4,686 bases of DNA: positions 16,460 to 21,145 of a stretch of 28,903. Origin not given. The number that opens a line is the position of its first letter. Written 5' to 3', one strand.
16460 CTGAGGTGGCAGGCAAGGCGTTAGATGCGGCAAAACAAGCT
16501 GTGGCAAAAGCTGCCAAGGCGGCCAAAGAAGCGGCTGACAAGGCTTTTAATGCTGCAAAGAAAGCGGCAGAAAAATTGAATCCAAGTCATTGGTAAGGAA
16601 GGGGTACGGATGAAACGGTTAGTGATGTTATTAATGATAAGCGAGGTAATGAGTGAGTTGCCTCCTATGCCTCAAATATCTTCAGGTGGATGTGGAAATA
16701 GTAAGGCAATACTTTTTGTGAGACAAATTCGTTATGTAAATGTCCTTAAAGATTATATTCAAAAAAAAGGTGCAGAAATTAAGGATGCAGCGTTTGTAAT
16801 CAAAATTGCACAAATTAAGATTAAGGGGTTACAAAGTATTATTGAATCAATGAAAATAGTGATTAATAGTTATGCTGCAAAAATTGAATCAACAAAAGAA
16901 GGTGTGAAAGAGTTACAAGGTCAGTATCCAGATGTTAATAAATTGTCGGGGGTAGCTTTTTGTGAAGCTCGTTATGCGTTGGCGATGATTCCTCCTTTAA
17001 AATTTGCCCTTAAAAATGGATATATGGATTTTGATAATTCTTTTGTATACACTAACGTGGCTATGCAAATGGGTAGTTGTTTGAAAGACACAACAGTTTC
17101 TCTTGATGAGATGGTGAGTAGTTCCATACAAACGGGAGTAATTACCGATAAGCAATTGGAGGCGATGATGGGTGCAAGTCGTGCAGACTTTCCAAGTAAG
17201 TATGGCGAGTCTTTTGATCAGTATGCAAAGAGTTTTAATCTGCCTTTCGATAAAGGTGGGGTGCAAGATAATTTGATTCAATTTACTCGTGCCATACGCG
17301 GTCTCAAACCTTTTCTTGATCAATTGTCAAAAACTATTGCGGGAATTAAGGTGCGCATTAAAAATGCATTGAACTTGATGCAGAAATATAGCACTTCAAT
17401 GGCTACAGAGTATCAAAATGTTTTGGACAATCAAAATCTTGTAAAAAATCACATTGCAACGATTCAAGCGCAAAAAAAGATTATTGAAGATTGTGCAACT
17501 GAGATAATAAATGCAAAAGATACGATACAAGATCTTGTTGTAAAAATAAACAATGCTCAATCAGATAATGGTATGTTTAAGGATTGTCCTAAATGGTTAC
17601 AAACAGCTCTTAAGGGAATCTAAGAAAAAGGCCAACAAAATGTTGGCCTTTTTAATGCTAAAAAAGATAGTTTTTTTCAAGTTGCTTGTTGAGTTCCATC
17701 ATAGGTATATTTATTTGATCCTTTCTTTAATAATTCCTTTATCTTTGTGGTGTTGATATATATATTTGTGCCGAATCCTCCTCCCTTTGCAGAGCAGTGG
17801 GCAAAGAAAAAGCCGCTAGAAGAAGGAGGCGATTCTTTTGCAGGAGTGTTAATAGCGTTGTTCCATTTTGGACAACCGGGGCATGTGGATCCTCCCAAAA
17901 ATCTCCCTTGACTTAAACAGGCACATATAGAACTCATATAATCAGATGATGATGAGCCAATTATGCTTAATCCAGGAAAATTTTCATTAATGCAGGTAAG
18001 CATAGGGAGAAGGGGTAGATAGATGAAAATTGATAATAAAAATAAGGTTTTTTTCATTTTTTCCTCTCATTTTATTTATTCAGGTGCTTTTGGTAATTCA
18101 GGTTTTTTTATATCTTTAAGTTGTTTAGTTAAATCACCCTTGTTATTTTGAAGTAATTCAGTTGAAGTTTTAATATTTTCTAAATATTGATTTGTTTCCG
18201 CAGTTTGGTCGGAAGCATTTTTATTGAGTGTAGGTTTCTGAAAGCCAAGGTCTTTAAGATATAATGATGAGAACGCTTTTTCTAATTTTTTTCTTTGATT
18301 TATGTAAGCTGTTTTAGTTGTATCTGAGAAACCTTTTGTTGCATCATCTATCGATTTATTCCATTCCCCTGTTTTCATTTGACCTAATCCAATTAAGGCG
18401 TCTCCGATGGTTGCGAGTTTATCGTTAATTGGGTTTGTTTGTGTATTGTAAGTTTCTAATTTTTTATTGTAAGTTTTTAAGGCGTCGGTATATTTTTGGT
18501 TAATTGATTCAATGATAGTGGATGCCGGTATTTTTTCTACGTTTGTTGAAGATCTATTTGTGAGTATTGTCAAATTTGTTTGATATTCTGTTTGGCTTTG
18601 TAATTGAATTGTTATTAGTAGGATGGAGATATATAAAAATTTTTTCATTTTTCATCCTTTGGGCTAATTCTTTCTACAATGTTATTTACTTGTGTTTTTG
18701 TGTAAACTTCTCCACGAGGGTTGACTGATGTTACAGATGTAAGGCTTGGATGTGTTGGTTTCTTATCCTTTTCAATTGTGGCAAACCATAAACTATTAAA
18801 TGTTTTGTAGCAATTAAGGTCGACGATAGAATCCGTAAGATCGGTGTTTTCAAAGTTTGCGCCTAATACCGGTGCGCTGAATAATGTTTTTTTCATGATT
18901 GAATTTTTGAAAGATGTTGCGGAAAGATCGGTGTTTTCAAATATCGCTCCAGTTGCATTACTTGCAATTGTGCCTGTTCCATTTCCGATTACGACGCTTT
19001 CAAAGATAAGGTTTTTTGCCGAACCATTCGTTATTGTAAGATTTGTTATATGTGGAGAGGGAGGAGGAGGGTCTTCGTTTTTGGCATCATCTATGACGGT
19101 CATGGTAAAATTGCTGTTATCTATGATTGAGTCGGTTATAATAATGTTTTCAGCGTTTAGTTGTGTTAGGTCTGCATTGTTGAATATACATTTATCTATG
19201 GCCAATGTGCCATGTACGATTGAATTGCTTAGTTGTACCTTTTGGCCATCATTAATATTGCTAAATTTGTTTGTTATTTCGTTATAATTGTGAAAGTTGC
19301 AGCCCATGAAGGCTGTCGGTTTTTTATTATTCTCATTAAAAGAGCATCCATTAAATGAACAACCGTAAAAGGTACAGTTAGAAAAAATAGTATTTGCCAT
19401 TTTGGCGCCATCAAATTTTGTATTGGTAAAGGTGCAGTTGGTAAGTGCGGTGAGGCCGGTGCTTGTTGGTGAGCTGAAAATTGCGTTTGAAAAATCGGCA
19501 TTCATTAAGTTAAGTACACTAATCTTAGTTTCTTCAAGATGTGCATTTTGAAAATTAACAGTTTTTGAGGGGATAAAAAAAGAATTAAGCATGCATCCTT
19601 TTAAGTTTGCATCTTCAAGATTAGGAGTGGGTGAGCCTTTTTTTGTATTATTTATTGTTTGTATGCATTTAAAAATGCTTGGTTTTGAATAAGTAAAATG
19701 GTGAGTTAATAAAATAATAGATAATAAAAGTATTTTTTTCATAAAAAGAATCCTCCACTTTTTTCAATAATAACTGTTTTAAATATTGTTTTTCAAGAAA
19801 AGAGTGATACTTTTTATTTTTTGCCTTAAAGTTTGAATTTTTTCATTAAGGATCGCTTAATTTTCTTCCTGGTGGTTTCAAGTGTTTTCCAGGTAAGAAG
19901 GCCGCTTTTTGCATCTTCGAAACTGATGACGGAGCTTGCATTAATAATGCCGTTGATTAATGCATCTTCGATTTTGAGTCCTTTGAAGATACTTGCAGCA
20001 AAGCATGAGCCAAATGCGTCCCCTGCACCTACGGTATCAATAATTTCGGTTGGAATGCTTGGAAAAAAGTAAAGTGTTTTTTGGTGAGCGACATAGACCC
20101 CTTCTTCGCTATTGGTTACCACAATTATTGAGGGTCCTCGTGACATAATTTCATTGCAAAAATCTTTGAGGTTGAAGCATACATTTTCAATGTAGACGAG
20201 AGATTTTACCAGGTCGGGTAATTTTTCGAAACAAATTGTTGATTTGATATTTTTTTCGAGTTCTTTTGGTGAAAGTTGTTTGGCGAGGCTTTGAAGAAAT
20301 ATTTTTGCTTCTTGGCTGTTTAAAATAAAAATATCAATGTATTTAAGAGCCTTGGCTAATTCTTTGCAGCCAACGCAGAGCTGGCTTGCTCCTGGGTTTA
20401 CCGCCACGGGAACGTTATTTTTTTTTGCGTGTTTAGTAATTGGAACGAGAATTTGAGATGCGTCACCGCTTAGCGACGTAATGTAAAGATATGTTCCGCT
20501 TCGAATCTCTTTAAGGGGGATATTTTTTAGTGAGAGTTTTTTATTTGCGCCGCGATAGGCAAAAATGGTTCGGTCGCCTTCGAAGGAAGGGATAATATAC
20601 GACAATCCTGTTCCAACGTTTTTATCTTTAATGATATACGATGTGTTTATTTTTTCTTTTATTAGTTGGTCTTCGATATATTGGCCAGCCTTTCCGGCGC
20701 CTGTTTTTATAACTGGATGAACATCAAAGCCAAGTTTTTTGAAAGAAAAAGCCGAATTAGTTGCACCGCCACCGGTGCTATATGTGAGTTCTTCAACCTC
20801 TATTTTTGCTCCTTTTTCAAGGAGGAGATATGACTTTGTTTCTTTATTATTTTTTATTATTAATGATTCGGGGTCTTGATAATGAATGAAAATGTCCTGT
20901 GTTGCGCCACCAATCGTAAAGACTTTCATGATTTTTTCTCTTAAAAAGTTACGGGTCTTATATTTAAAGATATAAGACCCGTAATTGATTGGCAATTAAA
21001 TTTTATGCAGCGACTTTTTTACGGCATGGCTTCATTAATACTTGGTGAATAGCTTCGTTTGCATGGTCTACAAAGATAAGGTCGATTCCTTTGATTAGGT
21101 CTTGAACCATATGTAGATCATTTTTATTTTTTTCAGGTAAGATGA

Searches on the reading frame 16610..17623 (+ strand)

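Call 10: search_protein_families(library=pfam, proteins=[window:16610-17623:+], max_evalue=0.001)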
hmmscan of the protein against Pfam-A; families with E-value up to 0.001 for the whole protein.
window:16610-17623:+ (337 aa): 0 families

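Call 77: search_protein_families(library=ncbifam, proteins=[window:16610-17623:+], max_evalue=0.01)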
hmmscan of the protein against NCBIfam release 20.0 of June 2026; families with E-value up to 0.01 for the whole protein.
window:16610-17623:+ (337 aa): 4 families
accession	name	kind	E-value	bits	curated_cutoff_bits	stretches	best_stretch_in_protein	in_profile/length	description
NF047516.1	LA_3659_fam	equivalog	0.00058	19.5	36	0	242-315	80-152/221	LA_3659 family protein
NF047514.1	SpiroCoCo_N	equivalog_domain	0.00058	19.5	75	0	242-315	80-152/221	SpiroCoCo family coiled-coil protein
NF047515.1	SpiroCoCo_C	equivalog_domain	0.0054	15.9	125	0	235-317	36-117/313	SpiroCoCo family coiled-coil protein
TIGR02169.1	SMC_prok_A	equivalog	0.0089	13.7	729.4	0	222-319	677-774/1165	chromosome segregation protein SMC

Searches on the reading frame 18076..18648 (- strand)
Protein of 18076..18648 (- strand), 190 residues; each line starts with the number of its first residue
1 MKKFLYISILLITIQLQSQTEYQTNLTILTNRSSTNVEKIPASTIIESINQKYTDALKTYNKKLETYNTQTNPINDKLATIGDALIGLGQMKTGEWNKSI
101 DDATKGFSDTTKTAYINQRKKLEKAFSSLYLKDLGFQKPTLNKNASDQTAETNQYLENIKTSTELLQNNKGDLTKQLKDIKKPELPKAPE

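Call 10: search_protein_families(library=pfam, proteins=[window:18076-18648:-], max_evalue=0.001)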
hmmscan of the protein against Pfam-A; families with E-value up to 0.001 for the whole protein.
window:18076-18648:- (190 aa): 0 families

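Call 77: search_protein_families(library=ncbifam, proteins=[window:18076-18648:-], max_evalue=0.01)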
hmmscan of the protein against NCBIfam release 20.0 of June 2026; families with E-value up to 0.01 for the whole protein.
window:18076-18648:- (190 aa): 2 families
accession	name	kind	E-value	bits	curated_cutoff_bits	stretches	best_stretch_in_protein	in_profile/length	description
TIGR01670.1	KdsC-phosphatas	subfamily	0.00027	20.9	106.95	1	20-121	41-136/154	3-deoxy-D-manno-octulosonate 8-phosphate phosphatase, YrbI family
NF007019.0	PRK09484.1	equivalog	0.00044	19.9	208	1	20-104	65-145/187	3-deoxy-manno-octulosonate-8-phosphatase KdsC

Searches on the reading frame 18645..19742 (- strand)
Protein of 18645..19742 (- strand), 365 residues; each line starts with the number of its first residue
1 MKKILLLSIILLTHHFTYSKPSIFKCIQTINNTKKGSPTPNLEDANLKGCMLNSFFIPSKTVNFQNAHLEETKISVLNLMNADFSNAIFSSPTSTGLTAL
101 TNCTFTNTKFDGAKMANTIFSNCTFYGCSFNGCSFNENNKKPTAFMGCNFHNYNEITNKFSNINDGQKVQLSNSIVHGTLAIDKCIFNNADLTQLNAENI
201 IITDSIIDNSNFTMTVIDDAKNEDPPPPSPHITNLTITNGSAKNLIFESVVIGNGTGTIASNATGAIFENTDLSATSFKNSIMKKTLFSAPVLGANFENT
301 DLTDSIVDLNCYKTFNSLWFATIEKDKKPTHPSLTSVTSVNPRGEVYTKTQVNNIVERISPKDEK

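Call 10: search_protein_families(library=pfam, proteins=[window:18645-19742:-], max_evalue=0.001)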
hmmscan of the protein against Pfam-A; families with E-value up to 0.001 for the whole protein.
window:18645-19742:- (365 aa): 3 families
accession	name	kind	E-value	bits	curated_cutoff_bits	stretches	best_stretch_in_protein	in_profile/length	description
PF13599.13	Pentapeptide_4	-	1e-17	64.4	38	1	100-156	3-59/78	Pentapeptide repeat region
PF00805.28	Pentapeptide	-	4.1e-16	58.6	20.2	1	100-136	3-39/40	Pentapeptide repeats (8 copies)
PF13576.12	Pentapeptide_3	-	1.5e-09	38.3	27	1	101-135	2-38/48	Pentapeptide repeats (9 copies)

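Call 89: search_protein_families(library=ncbifam, proteins=[window:18645-19742:-], max_evalue=0.00001)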
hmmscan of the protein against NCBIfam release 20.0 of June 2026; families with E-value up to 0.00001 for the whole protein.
window:18645-19742:- (365 aa): 3 families
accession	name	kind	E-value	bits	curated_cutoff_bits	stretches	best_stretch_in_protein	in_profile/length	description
NF047416.1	penta_HetL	equivalog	6.7e-08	32.2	260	0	60-155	36-130/218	heterocyst differentiation pentapeptide repeat protein HetL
NF051894.1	anti_phage_HalA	equivalog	1.5e-06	27.6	250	0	74-153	43-122/338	anti-phage Hailong system effector protein HalA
NF000139.2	penta_rpt_QnrD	exception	5.2e-06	26.6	425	0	80-216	1-120/214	QnrD family quinolone resistance pentapeptide repeat protein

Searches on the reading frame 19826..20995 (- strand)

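Call 10: search_protein_families(library=pfam, proteins=[window:19826-20995:-], max_evalue=0.001)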
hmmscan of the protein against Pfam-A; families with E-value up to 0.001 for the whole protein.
window:19826-20995:- (389 aa): 1 family
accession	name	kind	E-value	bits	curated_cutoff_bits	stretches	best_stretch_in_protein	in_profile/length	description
PF00294.29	PfkB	-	4.4e-40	138.3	25.8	2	61-238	22-202/302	pfkB family carbohydrate kinase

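Call 89: search_protein_families(library=ncbifam, proteins=[window:19826-20995:-], max_evalue=0.00001)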
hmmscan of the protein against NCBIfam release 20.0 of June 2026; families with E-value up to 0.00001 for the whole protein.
window:19826-20995:- (389 aa): 16 families
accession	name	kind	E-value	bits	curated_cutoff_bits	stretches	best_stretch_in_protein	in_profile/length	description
TIGR02152.1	D_ribokin_bact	equivalog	2.3e-30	106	299.65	2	60-240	20-196/298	ribokinase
NF053626.1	RibKinHalex1628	equivalog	3.6e-23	82.5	330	2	65-239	28-196/293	ATP-dependent ribose-1-phosphate kinase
TIGR04382.1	myo_inos_iolC_N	equivalog_domain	1.8e-21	76.8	300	1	66-360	25-293/309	5-dehydro-2-deoxygluconokinase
NF008353.0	PRK11142.1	equivalog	1.3e-19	70.8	341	2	64-232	28-191/307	ribokinase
NF041164.1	NucKinThplmales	equivalog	4.1e-18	65.6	450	1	289-358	203-273/295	nucleoside kinase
NF007321.0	PRK09813.1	equivalog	8.4e-15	55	247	1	275-362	173-260/261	fructoselysine 6-kinase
TIGR03168.1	1-PFK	subfamily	3.5e-13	49.2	216.4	1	277-379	202-302/305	hexose kinase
NF006957.1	PRK09434.1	equivalog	6.4e-13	48.9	450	1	276-340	199-264/302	fructokinase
TIGR02198.1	rfaE_dom_I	equivalog_domain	2.2e-12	46.8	345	1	289-357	228-297/315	D-glycero-beta-D-manno-heptose-7-phosphate kinase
NF040938.1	KDG_KDGal_kin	equivalog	1.4e-11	44.1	400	1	281-358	208-285/305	bifunctional 2-dehydro-3-deoxygluconokinase/2-dehydro-3-deoxygalactonokinase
TIGR03828.1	pfkB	equivalog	5.4e-11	42.1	292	1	278-363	203-288/305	1-phosphofructokinase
NF041332.1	KDG_KDGal_kin_Halo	equivalog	7.2e-11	42.1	440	1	289-352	224-287/320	bifunctional 2-dehydro-3-deoxygluconokinase/2-dehydro-3-deoxygalactonokinase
NF041134.1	R1P_kin_Thcocales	equivalog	7.2e-11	42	500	0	63-238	25-186/291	ADP-dependent ribose-1-phosphate kinase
NF041320.1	pfkB_Halo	equivalog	1.6e-10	40.9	400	1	282-363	202-283/302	1-phosphofructokinase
NF052444.1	DhDoxglucKinKdgK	equivalog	3e-10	40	400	0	290-362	223-295/303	2-dehydro-3-deoxygluconokinase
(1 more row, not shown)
